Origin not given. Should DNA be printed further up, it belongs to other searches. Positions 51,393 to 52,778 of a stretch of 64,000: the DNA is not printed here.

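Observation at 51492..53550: Radical-SAM/SPASM maturase with an adjacent 6-Cys Asp/Pro-rich precursor-like peptide (ranthipeptide/SCIFF-like or QhpD-like RiPP locus)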

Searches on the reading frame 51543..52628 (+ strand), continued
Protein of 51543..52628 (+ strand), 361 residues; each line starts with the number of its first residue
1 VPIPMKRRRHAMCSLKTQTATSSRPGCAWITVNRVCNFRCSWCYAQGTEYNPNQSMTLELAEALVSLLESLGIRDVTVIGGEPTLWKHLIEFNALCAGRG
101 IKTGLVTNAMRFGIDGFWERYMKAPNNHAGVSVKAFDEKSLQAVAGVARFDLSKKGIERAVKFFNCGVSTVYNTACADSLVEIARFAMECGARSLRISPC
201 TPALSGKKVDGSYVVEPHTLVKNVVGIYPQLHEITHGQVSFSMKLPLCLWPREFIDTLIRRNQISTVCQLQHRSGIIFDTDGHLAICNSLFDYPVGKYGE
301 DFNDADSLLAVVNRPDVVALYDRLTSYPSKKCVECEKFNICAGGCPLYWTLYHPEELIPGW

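Call 22: search_protein_families(library=ncbifam, proteins=[L022:6001-6993:+, L023:6001-6996:+, L026:6001-7008:+, L028:6001-6999:+, L030:6001-6975:+, L005:6001-7041:+, L019:6001-6996:+, L044:6001-7005:+], max_evalue=1e-8)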
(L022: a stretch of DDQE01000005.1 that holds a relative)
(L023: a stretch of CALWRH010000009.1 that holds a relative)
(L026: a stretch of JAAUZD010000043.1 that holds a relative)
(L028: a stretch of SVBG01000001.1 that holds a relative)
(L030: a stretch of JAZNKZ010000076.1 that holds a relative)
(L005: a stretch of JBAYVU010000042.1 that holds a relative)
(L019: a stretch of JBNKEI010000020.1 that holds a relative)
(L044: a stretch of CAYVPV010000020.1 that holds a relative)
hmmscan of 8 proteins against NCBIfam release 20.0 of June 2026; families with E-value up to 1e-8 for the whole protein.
L022:6001-6993:+ (331 aa): 34 families (the best 25 are shown)
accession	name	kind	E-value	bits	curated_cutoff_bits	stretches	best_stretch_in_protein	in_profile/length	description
TIGR02668.1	moaA_archaeal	equivalog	1e-26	93.6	325.25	1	17-204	14-205/303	GTP 3',8-cyclase MoaA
NF001199.0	PRK00164.2-1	equivalog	1.5e-24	86.7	231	1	17-150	16-150/308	GTP 3',8-cyclase MoaA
TIGR04545.1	rSAM_ahbD_hemeb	equivalog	1.5e-20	73.9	500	1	15-190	3-179/339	heme b synthase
TIGR04055.1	rSAM_NirJ2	equivalog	4.2e-20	72.5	500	1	15-327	3-303/326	putative heme d1 biosynthesis radical SAM protein NirJ2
TIGR02666.1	moaA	equivalog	5e-20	71.7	284.05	1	19-157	16-163/336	GTP 3',8-cyclase MoaA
NF045646.2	rSAM_Se_TrsS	equivalog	1.8e-19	69.6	490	1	14-158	87-235/441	radical SAM (seleno)protein TrsS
TIGR04051.1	rSAM_NirJ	equivalog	5.5e-18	65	515.45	1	19-187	8-177/354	heme d1 biosynthesis radical SAM protein NirJ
TIGR03962.1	mycofact_rSAM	equivalog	8.5e-18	64.6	265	1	10-179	9-179/339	mycofactocin radical SAM maturase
TIGR04317.1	W_rSAM_matur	equivalog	1.4e-17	63.9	380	1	16-208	7-204/349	tungsten cofactor oxidoreductase radical SAM maturase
TIGR04347.1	pseudo_SAM_Halo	equivalog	1.1e-16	61.2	525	1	12-182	38-208/390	TIGR04347 family pseudo-SAM/SPASM protein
NF045574.1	sacti_mat_StsB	exception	1.1e-16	60.8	625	1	14-172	97-255/466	StsB family radical SAM/SPASM domain sactipeptide maturase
NF038283.1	viperin_w_prok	equivalog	2.2e-16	59.9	180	1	19-124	8-120/281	viperin family antiviral radical SAM protein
TIGR04053.2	TIGR04053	equivalog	2.6e-16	59.8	395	1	8-186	3-186/366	TIGR04053 family radical SAM/SPASM domain-containing protein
TIGR04546.1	rSAM_ahbC_deAc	equivalog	7e-16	58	650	1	12-163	39-190/390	12,18-didecarboxysiroheme deacetylase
TIGR02495.1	NrdG2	equivalog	7.7e-16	58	131.15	1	10-156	12-161/193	anaerobic ribonucleoside-triphosphate reductase activating protein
NF047865.1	rSAM_PapB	equivalog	9.4e-14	51.4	340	1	17-328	7-317/330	PapB family radical SAM/SPASM ranthipeptide maturase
TIGR04403.1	rSAM_skfB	equivalog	5.4e-13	48.5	300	1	11-182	102-273/402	sporulation killing factor system radical SAM maturase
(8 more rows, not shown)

L023:6001-6996:+ (332 aa): 42 families (the best 25 are shown)
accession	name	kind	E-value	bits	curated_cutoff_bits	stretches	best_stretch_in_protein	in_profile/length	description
TIGR04250.1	SCM_rSAM_ScmE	equivalog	5.1e-21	75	400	1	4-152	9-157/358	SynChlorMet cassette radical SAM/SPASM protein ScmE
TIGR04051.1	rSAM_NirJ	equivalog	1.7e-20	73.3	515.45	1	5-171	9-174/354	heme d1 biosynthesis radical SAM protein NirJ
TIGR02668.1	moaA_archaeal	equivalog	2e-20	73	325.25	1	2-155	14-167/303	GTP 3',8-cyclase MoaA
TIGR02666.1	moaA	equivalog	2.2e-19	69.6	284.05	1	3-149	15-168/336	GTP 3',8-cyclase MoaA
TIGR04317.1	W_rSAM_matur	equivalog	3.9e-19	69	380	1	4-166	10-177/349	tungsten cofactor oxidoreductase radical SAM maturase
TIGR03962.1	mycofact_rSAM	equivalog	4.1e-19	68.9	265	1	5-159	19-171/339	mycofactocin radical SAM maturase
TIGR04545.1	rSAM_ahbD_hemeb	equivalog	8.9e-19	68.1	500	1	4-172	6-174/339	heme b synthase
NF001199.0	PRK00164.2-1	equivalog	9.3e-19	67.7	231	1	2-148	16-162/308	GTP 3',8-cyclase MoaA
TIGR04546.1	rSAM_ahbC_deAc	equivalog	1.8e-18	66.5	650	1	4-152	45-192/390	12,18-didecarboxysiroheme deacetylase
TIGR04054.1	rSAM_NirJ1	equivalog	2.6e-18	65.8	650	1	4-152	42-189/387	putative heme d1 biosynthesis radical SAM protein NirJ1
NF047865.1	rSAM_PapB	equivalog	7.8e-18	64.8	340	1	2-321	7-318/330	PapB family radical SAM/SPASM ranthipeptide maturase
NF050035.1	rSAM_WgK_link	exception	1e-17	64.2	650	1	4-159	15-170/367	radical SAM/SPASM peptide maturase WgkB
NF045646.2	rSAM_Se_TrsS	equivalog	1.8e-17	63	490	1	2-146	90-237/441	radical SAM (seleno)protein TrsS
TIGR04053.2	TIGR04053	equivalog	5.7e-17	62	395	1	4-170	14-183/366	TIGR04053 family radical SAM/SPASM domain-containing protein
NF038283.1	viperin_w_prok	equivalog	2.1e-16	59.9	180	1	4-154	8-171/281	viperin family antiviral radical SAM protein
NF045574.1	sacti_mat_StsB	exception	2.5e-16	59.6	625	1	4-152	102-248/466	StsB family radical SAM/SPASM domain sactipeptide maturase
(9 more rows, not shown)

L026:6001-7008:+ (336 aa): 36 families (the best 25 are shown)
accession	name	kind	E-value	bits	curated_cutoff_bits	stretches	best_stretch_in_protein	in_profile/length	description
TIGR04055.1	rSAM_NirJ2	equivalog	6.9e-22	78.4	500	1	1-333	3-316/326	putative heme d1 biosynthesis radical SAM protein NirJ2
TIGR02668.1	moaA_archaeal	equivalog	9e-22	77.4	325.25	1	3-156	14-171/303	GTP 3',8-cyclase MoaA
TIGR04545.1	rSAM_ahbD_hemeb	equivalog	2.3e-21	76.6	500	1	5-171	6-172/339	heme b synthase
TIGR04347.1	pseudo_SAM_Halo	equivalog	2.3e-21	76.5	525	1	5-178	44-215/390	TIGR04347 family pseudo-SAM/SPASM protein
TIGR04546.1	rSAM_ahbC_deAc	equivalog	6.6e-21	74.5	650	1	5-150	45-189/390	12,18-didecarboxysiroheme deacetylase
TIGR02666.1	moaA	equivalog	9.4e-21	74.1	284.05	1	4-153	15-175/336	GTP 3',8-cyclase MoaA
NF045574.1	sacti_mat_StsB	exception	1.2e-20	73.9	625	1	6-154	103-249/466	StsB family radical SAM/SPASM domain sactipeptide maturase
NF001199.0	PRK00164.2-1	equivalog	2.5e-20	72.9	231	1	3-149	16-166/308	GTP 3',8-cyclase MoaA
NF045646.2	rSAM_Se_TrsS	equivalog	3.4e-20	72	490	1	3-148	90-237/441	radical SAM (seleno)protein TrsS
TIGR04251.1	SCM_rSAM_ScmF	equivalog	3e-19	69.7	400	1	7-327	12-328/353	SynChlorMet cassette radical SAM/SPASM protein ScmF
TIGR02109.1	PQQ_syn_pqqE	equivalog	1.6e-18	66.8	381.35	1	6-165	14-173/358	pyrroloquinoline quinone biosynthesis protein PqqE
TIGR04054.1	rSAM_NirJ1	equivalog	6.3e-18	64.6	650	1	5-137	42-173/387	putative heme d1 biosynthesis radical SAM protein NirJ1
TIGR04403.1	rSAM_skfB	equivalog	9e-18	64.2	300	1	5-169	110-272/402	sporulation killing factor system radical SAM maturase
TIGR04317.1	W_rSAM_matur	equivalog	3.4e-17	62.6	380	1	5-137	10-140/349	tungsten cofactor oxidoreductase radical SAM maturase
NF050035.1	rSAM_WgK_link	exception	1.1e-16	60.8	650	1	4-159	14-169/367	radical SAM/SPASM peptide maturase WgkB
NF047865.1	rSAM_PapB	equivalog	5.3e-15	55.5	340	1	3-322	7-318/330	PapB family radical SAM/SPASM ranthipeptide maturase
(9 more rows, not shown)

L028:6001-6999:+ (333 aa): 31 families (the best 25 are shown)
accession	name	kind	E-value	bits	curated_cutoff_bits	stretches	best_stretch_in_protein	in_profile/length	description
TIGR04545.1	rSAM_ahbD_hemeb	equivalog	1.2e-24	87.4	500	1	4-171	6-173/339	heme b synthase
TIGR02668.1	moaA_archaeal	equivalog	1.6e-24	86.4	325.25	1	2-161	14-173/303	GTP 3',8-cyclase MoaA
NF001199.0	PRK00164.2-1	equivalog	6.7e-23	81.3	231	1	2-135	16-148/308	GTP 3',8-cyclase MoaA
TIGR02666.1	moaA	equivalog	3.7e-22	78.8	284.05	1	2-160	14-179/336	GTP 3',8-cyclase MoaA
TIGR04055.1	rSAM_NirJ2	equivalog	5.4e-22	78.7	500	1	1-322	4-304/326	putative heme d1 biosynthesis radical SAM protein NirJ2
NF045574.1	sacti_mat_StsB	exception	3.4e-20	72.3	625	1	4-153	102-249/466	StsB family radical SAM/SPASM domain sactipeptide maturase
TIGR04054.1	rSAM_NirJ1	equivalog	8.2e-20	70.8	650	1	4-152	42-189/387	putative heme d1 biosynthesis radical SAM protein NirJ1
TIGR04051.1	rSAM_NirJ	equivalog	1.7e-18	66.7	515.45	1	5-172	9-175/354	heme d1 biosynthesis radical SAM protein NirJ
TIGR04053.2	TIGR04053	equivalog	6.5e-18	65.1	395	1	4-168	14-181/366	TIGR04053 family radical SAM/SPASM domain-containing protein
TIGR04546.1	rSAM_ahbC_deAc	equivalog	1.2e-17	63.9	650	1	4-152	45-192/390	12,18-didecarboxysiroheme deacetylase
TIGR03962.1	mycofact_rSAM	equivalog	1.9e-16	60.2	265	1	5-155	19-168/339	mycofactocin radical SAM maturase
TIGR04317.1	W_rSAM_matur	equivalog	2.1e-16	60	380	1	2-138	8-142/349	tungsten cofactor oxidoreductase radical SAM maturase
NF050035.1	rSAM_WgK_link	exception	5.8e-16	58.4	650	1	2-155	13-166/367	radical SAM/SPASM peptide maturase WgkB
TIGR04347.1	pseudo_SAM_Halo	equivalog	5.1e-15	55.6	525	1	4-159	44-197/390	TIGR04347 family pseudo-SAM/SPASM protein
TIGR02109.1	PQQ_syn_pqqE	equivalog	7.6e-15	54.7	381.35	1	6-171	15-180/358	pyrroloquinoline quinone biosynthesis protein PqqE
TIGR04403.1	rSAM_skfB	equivalog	1.9e-10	40.1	300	1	5-168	111-272/402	sporulation killing factor system radical SAM maturase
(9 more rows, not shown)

L030:6001-6975:+ (325 aa): 31 families (the best 25 are shown)
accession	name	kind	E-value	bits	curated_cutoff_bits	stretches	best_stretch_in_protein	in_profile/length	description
TIGR04054.1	rSAM_NirJ1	equivalog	4.2e-21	75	650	1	4-159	42-195/387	putative heme d1 biosynthesis radical SAM protein NirJ1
TIGR04546.1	rSAM_ahbC_deAc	equivalog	5.1e-21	74.9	650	1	4-166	45-205/390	12,18-didecarboxysiroheme deacetylase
NF045574.1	sacti_mat_StsB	exception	9.7e-21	74.1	625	1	3-161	101-256/466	StsB family radical SAM/SPASM domain sactipeptide maturase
NF047865.1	rSAM_PapB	equivalog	1e-19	71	340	1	2-322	7-317/330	PapB family radical SAM/SPASM ranthipeptide maturase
TIGR03962.1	mycofact_rSAM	equivalog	3.6e-19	69.1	265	1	4-167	18-179/339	mycofactocin radical SAM maturase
NF049973.1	radical_Rv1681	equivalog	9.7e-19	67.5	380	1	1-168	75-241/326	Rv1681 family radical SAM protein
TIGR04317.1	W_rSAM_matur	equivalog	4.8e-18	65.4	380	1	3-178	9-185/349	tungsten cofactor oxidoreductase radical SAM maturase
TIGR04545.1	rSAM_ahbD_hemeb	equivalog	1.6e-17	63.9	500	1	4-187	6-183/339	heme b synthase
TIGR04055.1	rSAM_NirJ2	equivalog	3.2e-17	63.1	500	1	1-320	4-303/326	putative heme d1 biosynthesis radical SAM protein NirJ2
TIGR04347.1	pseudo_SAM_Halo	equivalog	9.2e-17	61.4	525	1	4-168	44-206/390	TIGR04347 family pseudo-SAM/SPASM protein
TIGR04051.1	rSAM_NirJ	equivalog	1.1e-16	60.8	515.45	1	4-168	8-170/354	heme d1 biosynthesis radical SAM protein NirJ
TIGR02668.1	moaA_archaeal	equivalog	3.7e-16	59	325.25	1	2-162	14-174/303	GTP 3',8-cyclase MoaA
NF001199.0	PRK00164.2-1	equivalog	4.7e-16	58.8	231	1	2-138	16-150/308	GTP 3',8-cyclase MoaA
TIGR03942.1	sulfatase_rSAM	equivalog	5.4e-16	58.6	349.45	1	6-321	9-324/363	anaerobic sulfatase maturase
NF038283.1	viperin_w_prok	equivalog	1.3e-15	57.3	180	1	4-118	8-129/281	viperin family antiviral radical SAM protein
NF012164.0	AlbA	equivalog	3.4e-11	42.2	850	1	5-167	120-281/442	subtilosin maturase AlbA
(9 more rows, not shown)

L005:6001-7041:+ (347 aa): 22 families
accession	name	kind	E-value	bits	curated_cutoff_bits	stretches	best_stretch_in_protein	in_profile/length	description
TIGR04054.1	rSAM_NirJ1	equivalog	3.2e-16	58.9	650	1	4-147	30-171/387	putative heme d1 biosynthesis radical SAM protein NirJ1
TIGR02668.1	moaA_archaeal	equivalog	3.9e-16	58.9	325.25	1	15-148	14-146/303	GTP 3',8-cyclase MoaA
NF001199.0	PRK00164.2-1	equivalog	3.7e-15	55.8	231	1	15-148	16-148/308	GTP 3',8-cyclase MoaA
TIGR04545.1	rSAM_ahbD_hemeb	equivalog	6.9e-15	55.3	500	1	12-180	2-170/339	heme b synthase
TIGR04055.1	rSAM_NirJ2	equivalog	1.6e-14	54.2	500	1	12-181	2-170/326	putative heme d1 biosynthesis radical SAM protein NirJ2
TIGR02666.1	moaA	equivalog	2e-14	53.3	284.05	1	16-148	15-153/336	GTP 3',8-cyclase MoaA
TIGR03962.1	mycofact_rSAM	equivalog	4e-14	52.5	265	1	16-191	17-191/339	mycofactocin radical SAM maturase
NF045574.1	sacti_mat_StsB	exception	5.8e-14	51.8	625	1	13-144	98-227/466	StsB family radical SAM/SPASM domain sactipeptide maturase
NF038283.1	viperin_w_prok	equivalog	8.8e-14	51.3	180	1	17-120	8-116/281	viperin family antiviral radical SAM protein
TIGR04546.1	rSAM_ahbC_deAc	equivalog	2.6e-13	49.5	650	1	9-145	38-172/390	12,18-didecarboxysiroheme deacetylase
TIGR04347.1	pseudo_SAM_Halo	equivalog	5.2e-13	49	525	1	9-147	37-173/390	TIGR04347 family pseudo-SAM/SPASM protein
TIGR04303.1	GeoRSP_rSAM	equivalog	5.7e-13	49.1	400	1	14-139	9-130/325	GeoRSP system radical SAM/SPASM protein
NF049973.1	radical_Rv1681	equivalog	5.7e-13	48.5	380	1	13-147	74-208/326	Rv1681 family radical SAM protein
NF047865.1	rSAM_PapB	equivalog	3.4e-12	46.2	340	0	15-84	7-81/330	PapB family radical SAM/SPASM ranthipeptide maturase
TIGR04051.1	rSAM_NirJ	equivalog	3.9e-12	45.8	515.45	1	10-145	2-135/354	heme d1 biosynthesis radical SAM protein NirJ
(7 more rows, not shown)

L019:6001-6996:+ (332 aa): 29 families (the best 25 are shown)
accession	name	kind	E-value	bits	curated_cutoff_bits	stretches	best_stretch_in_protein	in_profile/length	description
TIGR02668.1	moaA_archaeal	equivalog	3.3e-27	95.3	325.25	1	2-207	14-215/303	GTP 3',8-cyclase MoaA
NF001199.0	PRK00164.2-1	equivalog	4.1e-25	88.6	231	1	2-206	16-217/308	GTP 3',8-cyclase MoaA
TIGR02666.1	moaA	equivalog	8.3e-22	77.6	284.05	1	3-162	15-181/336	GTP 3',8-cyclase MoaA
TIGR04546.1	rSAM_ahbC_deAc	equivalog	8.4e-20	70.9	650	1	4-158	45-197/390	12,18-didecarboxysiroheme deacetylase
TIGR04054.1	rSAM_NirJ1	equivalog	1.1e-19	70.4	650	1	4-136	42-173/387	putative heme d1 biosynthesis radical SAM protein NirJ1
TIGR04055.1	rSAM_NirJ2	equivalog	1e-18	68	500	1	1-320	4-303/326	putative heme d1 biosynthesis radical SAM protein NirJ2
TIGR04347.1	pseudo_SAM_Halo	equivalog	2.3e-18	66.7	525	1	4-170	44-208/390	TIGR04347 family pseudo-SAM/SPASM protein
TIGR04545.1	rSAM_ahbD_hemeb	equivalog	3.1e-18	66.3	500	1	4-139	6-141/339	heme b synthase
NF038283.1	viperin_w_prok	equivalog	7.9e-18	64.6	180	1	5-116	9-125/281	viperin family antiviral radical SAM protein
NF045574.1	sacti_mat_StsB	exception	2.8e-17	62.7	625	1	5-169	103-264/466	StsB family radical SAM/SPASM domain sactipeptide maturase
TIGR04317.1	W_rSAM_matur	equivalog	3e-17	62.8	380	1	4-169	10-179/349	tungsten cofactor oxidoreductase radical SAM maturase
NF050035.1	rSAM_WgK_link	exception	3.8e-16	59.1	650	1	3-171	14-181/367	radical SAM/SPASM peptide maturase WgkB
TIGR04303.1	GeoRSP_rSAM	equivalog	1.5e-14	54.3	400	1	3-122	10-125/325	GeoRSP system radical SAM/SPASM protein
TIGR03942.1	sulfatase_rSAM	equivalog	1.6e-14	53.8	349.45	1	5-323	8-327/363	anaerobic sulfatase maturase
NF047865.1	rSAM_PapB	equivalog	3.2e-14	52.9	340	1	2-321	7-317/330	PapB family radical SAM/SPASM ranthipeptide maturase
TIGR03974.1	rSAM_six_Cys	equivalog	8.2e-12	44.7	425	1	2-321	101-417/451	thioether cross-link-forming SCIFF peptide maturase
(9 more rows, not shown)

L044:6001-7005:+ (335 aa): 42 families (the best 25 are shown)
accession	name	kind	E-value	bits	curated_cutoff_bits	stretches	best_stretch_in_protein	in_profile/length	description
TIGR02668.1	moaA_archaeal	equivalog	1.3e-28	99.9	325.25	1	3-198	14-212/303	GTP 3',8-cyclase MoaA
NF001199.0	PRK00164.2-1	equivalog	3.7e-26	92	231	1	3-179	16-193/308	GTP 3',8-cyclase MoaA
TIGR04317.1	W_rSAM_matur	equivalog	4.1e-25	88.6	380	1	2-264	7-257/349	tungsten cofactor oxidoreductase radical SAM maturase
TIGR02666.1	moaA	equivalog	1.2e-23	83.6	284.05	1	4-207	15-224/336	GTP 3',8-cyclase MoaA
TIGR04051.1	rSAM_NirJ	equivalog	9.5e-22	77.4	515.45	1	5-190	8-191/354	heme d1 biosynthesis radical SAM protein NirJ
TIGR04347.1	pseudo_SAM_Halo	equivalog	1.8e-21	76.8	525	1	1-215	41-261/390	TIGR04347 family pseudo-SAM/SPASM protein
TIGR04546.1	rSAM_ahbC_deAc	equivalog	2.9e-20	72.4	650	1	4-167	44-206/390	12,18-didecarboxysiroheme deacetylase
TIGR04250.1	SCM_rSAM_ScmE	equivalog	5e-20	71.7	400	1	4-159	8-163/358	SynChlorMet cassette radical SAM/SPASM protein ScmE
TIGR04545.1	rSAM_ahbD_hemeb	equivalog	1.6e-19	70.6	500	1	5-217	6-219/339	heme b synthase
NF047865.1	rSAM_PapB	equivalog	2.2e-19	69.9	340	1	3-323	7-319/330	PapB family radical SAM/SPASM ranthipeptide maturase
TIGR04054.1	rSAM_NirJ1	equivalog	3.2e-19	68.8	650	1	4-172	41-208/387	putative heme d1 biosynthesis radical SAM protein NirJ1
NF045646.2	rSAM_Se_TrsS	equivalog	5.7e-19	68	490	1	3-160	90-250/441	radical SAM (seleno)protein TrsS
NF050035.1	rSAM_WgK_link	exception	1.6e-18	66.8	650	1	4-161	14-171/367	radical SAM/SPASM peptide maturase WgkB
NF045574.1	sacti_mat_StsB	exception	4.1e-18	65.5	625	1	2-177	99-272/466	StsB family radical SAM/SPASM domain sactipeptide maturase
TIGR04055.1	rSAM_NirJ2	equivalog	5.4e-18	65.6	500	1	2-328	4-311/326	putative heme d1 biosynthesis radical SAM protein NirJ2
TIGR04403.1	rSAM_skfB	equivalog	3.9e-15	55.5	300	1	4-168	109-271/402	sporulation killing factor system radical SAM maturase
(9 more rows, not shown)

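Call 36: predict_structure(alignment_id=A1)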
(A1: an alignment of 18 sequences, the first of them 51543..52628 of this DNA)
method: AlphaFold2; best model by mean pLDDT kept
length: 361 residues; sequences in the alignment: 18
mean_pLDDT: 86.9   pTM: 0.86
mean pLDDT of the five models: 86.9, 83.8, 83.7, 82.4, 80.9
residues with pLDDT >= 90: 215; 70-90: 108; 50-70: 19; < 50: 19
segments of 3 or more residues with pLDDT < 50: 1-19
pLDDT, mean of each block of 10 residues (from residue 1): 36 42 85 82 69 89 97 95 94 98 95 98 97 94 90 98 96 91 98 95 80 92 96 97 89 93 77 84 87 90 96 90 73 76 82 87 78
secondary structure, 60 per line:
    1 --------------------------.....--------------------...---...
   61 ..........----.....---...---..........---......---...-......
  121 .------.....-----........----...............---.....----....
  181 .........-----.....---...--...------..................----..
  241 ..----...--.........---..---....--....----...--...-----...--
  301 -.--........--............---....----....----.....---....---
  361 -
elements in order: E27-31 H58-70 E75-79 H89-98 E102-107 H115-121 E128-132 H138-145 H150-164 E168-172 H177-189 E195-199 E203-205 E208-210 H217-234 E239-242 H252-260 H269-272 E275-278 E283-285 E296-298 H305-312 H315-326 H330-333 H338-341 H346-350 H354-357

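Call 40: fold_search(model_id=the predicted structure, library=pdb)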
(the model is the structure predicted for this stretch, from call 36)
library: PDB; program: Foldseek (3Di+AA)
matches with E <= 10: 1578; with E <= 0.001: 122
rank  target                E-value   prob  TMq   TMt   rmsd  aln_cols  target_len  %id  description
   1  5v1q_A                7.4e-12  1.00  0.63  0.54   5.7       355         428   19  Crystal structure of Streptococcus suis SuiB (released 2017-08-30)
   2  5v1q_B                1.0e-11  1.00  0.62  0.52   6.5       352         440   17  Crystal structure of Streptococcus suis SuiB (released 2017-08-30)
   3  5v1s_A                1.2e-11  1.00  0.62  0.54   6.2       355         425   19  Crystal structure of Streptococcus suis SuiB bound to S-adenosylmethionine (released 2017-08-30)
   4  4k38_B                2.1e-11  1.00  0.62  0.61   5.2       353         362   18  Native anSMEcpe with bound AdoMet and Kp18Cys peptide (released 2013-05-08)
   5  4k37_B                3.4e-11  1.00  0.62  0.61   5.0       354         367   17  Native anSMEcpe with bound AdoMet (released 2013-05-08)
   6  5v1t_A                4.6e-11  1.00  0.58  0.50   6.0       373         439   17  Crystal structure of Streptococcus suis SuiB bound to precursor peptide SuiA (released 2017-08-30)
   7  4k39_A                4.6e-11  1.00  0.61  0.61   5.3       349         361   17  Native anSMEcpe with bound AdoMet and Cp18Cys peptide (released 2013-05-08)
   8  5v1s_B                6.9e-11  1.00  0.60  0.52   6.1       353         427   19  Crystal structure of Streptococcus suis SuiB bound to S-adenosylmethionine (released 2017-08-30)
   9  4k37_A                6.9e-11  1.00  0.62  0.62   5.0       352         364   18  Native anSMEcpe with bound AdoMet (released 2013-05-08)
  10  4k39_B                6.9e-11  1.00  0.61  0.62   5.1       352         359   18  Native anSMEcpe with bound AdoMet and Cp18Cys peptide (released 2013-05-08)
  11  4k38_A                1.2e-10  1.00  0.61  0.59   5.3       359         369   18  Native anSMEcpe with bound AdoMet and Kp18Cys peptide (released 2013-05-08)
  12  7vob                  1.5e-10  1.00  0.55  0.60   8.1       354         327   17  The crystal structure of a Radical SAM Enzyme BlsE involved in the Biosynthesis of Blasticidin S (released 2022-05-04)
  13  4k36_A                1.7e-10  1.00  0.62  0.59   5.6       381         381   17  His6 tagged anSMEcpe with bound AdoMet (released 2013-05-08)
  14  6q2q_A                4.0e-10  1.00  0.54  0.65   5.9       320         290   14  Crystal structure of mouse viperin bound to uridine triphosphate and S-adenosylhomocysteine (released 2020-01-22)
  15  6efn                  4.5e-10  1.00  0.60  0.57   5.3       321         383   18  Structure of a RiPP maturase, SkfB (released 2018-10-24)
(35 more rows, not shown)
